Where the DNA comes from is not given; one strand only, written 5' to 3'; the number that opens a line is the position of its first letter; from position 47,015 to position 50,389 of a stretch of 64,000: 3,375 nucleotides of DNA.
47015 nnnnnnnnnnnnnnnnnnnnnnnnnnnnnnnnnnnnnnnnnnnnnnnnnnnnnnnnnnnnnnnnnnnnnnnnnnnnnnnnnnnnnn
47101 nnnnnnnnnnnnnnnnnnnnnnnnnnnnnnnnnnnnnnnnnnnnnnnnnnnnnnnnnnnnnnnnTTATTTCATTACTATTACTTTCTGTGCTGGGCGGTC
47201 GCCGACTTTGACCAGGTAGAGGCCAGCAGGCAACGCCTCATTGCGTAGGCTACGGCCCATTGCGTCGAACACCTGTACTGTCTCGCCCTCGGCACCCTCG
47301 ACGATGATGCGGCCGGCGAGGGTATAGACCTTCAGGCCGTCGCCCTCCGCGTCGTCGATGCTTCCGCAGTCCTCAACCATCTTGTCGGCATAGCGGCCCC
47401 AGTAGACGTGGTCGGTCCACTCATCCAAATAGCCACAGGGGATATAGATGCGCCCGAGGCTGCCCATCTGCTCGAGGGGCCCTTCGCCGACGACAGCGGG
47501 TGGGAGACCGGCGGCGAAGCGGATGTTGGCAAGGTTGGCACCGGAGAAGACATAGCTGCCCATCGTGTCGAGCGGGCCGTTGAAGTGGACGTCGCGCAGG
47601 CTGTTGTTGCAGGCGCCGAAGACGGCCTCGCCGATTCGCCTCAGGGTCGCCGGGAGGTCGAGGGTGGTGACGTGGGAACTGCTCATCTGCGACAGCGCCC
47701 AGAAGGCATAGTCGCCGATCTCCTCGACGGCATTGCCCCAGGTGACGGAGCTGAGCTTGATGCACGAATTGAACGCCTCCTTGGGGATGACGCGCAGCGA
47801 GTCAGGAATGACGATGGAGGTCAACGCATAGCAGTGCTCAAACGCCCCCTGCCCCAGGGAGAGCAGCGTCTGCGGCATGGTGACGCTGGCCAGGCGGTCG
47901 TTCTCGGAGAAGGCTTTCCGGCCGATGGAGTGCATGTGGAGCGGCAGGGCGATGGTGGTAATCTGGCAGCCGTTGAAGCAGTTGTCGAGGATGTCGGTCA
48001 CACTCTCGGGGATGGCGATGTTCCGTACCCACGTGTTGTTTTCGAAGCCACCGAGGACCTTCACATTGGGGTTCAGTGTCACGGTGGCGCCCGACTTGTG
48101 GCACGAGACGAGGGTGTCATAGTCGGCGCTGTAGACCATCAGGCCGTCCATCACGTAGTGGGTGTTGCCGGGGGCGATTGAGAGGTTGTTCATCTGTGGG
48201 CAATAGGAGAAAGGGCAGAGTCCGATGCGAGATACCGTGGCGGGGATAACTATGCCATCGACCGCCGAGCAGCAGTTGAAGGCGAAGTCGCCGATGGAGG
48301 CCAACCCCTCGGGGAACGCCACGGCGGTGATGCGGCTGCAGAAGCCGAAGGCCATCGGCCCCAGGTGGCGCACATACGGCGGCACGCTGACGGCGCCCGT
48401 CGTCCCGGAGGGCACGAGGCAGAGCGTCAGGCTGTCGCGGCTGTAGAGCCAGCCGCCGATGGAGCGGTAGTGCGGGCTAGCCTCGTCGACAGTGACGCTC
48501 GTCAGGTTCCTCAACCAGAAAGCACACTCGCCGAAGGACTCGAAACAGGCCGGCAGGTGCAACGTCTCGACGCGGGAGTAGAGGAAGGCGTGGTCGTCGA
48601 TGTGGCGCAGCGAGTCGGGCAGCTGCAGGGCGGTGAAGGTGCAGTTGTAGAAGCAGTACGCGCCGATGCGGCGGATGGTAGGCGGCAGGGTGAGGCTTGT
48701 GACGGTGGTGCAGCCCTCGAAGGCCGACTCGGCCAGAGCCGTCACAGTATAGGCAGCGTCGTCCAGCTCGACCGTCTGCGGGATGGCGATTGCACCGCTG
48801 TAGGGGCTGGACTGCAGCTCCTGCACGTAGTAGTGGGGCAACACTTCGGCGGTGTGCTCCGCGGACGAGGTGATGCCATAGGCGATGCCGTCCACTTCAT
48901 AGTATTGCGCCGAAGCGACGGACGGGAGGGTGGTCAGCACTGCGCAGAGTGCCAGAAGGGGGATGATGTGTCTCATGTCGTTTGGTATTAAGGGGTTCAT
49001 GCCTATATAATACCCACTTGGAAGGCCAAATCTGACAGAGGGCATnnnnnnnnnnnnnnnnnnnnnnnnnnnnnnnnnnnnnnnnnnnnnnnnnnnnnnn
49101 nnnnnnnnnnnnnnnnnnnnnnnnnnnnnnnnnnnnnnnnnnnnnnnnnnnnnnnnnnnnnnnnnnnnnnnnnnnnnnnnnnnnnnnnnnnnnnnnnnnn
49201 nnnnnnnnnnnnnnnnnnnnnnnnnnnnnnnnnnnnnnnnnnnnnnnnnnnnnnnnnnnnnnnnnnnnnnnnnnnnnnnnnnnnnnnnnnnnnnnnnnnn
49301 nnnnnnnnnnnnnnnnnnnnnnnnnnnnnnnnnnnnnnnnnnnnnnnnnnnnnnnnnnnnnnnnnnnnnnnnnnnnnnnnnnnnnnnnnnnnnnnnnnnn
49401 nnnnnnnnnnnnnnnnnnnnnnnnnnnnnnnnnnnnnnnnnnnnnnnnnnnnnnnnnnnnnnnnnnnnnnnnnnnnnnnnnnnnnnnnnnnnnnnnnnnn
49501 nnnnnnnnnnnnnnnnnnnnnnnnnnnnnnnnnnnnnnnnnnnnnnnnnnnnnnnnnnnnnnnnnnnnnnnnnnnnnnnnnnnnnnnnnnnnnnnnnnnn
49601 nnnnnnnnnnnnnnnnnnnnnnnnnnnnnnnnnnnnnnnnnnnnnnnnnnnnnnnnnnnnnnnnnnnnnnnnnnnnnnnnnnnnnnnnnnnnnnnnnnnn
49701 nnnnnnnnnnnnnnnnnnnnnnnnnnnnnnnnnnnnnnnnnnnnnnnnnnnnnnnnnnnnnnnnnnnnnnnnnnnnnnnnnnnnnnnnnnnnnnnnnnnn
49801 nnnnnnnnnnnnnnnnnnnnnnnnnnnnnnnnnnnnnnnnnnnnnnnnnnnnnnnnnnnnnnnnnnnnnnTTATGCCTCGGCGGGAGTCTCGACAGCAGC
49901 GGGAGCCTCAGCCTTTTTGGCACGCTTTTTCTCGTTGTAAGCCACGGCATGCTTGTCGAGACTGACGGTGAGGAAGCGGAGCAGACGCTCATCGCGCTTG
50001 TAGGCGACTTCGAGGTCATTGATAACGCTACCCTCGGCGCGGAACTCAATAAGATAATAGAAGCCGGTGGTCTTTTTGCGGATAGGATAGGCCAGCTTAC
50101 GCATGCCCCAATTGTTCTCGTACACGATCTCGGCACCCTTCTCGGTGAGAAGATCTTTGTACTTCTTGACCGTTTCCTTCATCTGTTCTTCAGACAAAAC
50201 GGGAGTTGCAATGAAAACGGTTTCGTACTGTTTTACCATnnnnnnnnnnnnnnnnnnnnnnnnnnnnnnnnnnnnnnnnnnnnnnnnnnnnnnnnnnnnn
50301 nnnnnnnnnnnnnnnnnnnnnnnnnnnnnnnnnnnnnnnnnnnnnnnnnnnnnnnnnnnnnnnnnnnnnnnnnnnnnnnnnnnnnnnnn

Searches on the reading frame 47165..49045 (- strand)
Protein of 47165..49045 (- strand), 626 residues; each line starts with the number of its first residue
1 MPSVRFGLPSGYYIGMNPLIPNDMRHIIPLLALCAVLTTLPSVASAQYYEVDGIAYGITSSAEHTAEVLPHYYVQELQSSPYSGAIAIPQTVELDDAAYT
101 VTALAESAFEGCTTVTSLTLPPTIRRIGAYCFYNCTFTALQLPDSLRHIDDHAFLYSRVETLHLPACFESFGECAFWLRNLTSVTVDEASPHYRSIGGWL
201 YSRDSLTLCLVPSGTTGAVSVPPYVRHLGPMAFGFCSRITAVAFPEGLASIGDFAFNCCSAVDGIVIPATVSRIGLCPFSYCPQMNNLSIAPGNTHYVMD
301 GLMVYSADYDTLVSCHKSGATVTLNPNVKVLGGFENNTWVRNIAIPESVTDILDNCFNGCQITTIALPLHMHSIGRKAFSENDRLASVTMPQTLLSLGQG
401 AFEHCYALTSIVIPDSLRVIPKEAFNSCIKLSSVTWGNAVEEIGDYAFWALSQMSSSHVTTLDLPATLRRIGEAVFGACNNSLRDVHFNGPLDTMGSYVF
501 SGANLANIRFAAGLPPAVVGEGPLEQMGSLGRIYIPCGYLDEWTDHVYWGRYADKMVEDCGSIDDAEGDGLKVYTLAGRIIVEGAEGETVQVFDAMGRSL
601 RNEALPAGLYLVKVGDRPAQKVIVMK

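Call 95: search_protein_families(library=pfam, proteins=[window:47165-49045:-], max_evalue=0.00001)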
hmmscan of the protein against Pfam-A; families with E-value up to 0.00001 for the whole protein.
window:47165-49045:- (626 aa): 1 family
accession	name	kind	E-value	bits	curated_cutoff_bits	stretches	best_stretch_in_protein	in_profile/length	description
PF13306.12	LRR_5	-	1.1e-83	277.9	27.7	5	334-451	8-123/127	BspA type Leucine rich repeat region (6 copies)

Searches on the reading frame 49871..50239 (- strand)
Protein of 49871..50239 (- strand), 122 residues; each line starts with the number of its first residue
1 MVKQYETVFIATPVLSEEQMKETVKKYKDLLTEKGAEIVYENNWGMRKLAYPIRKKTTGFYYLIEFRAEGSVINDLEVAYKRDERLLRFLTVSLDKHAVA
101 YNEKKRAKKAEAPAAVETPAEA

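Call 95: search_protein_families(library=pfam, proteins=[window:49871-50239:-], max_evalue=0.00001)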
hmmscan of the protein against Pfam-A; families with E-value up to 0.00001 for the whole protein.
window:49871-50239:- (122 aa): 2 families
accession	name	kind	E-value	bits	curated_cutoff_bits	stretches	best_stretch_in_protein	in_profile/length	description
PF01250.22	Ribosomal_S6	-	7.6e-31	106.6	27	1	4-92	1-89/90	Ribosomal protein S6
PF03059.22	NAS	-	7.4e-07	29.2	27.1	1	2-82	190-272/276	Nicotianamine synthase protein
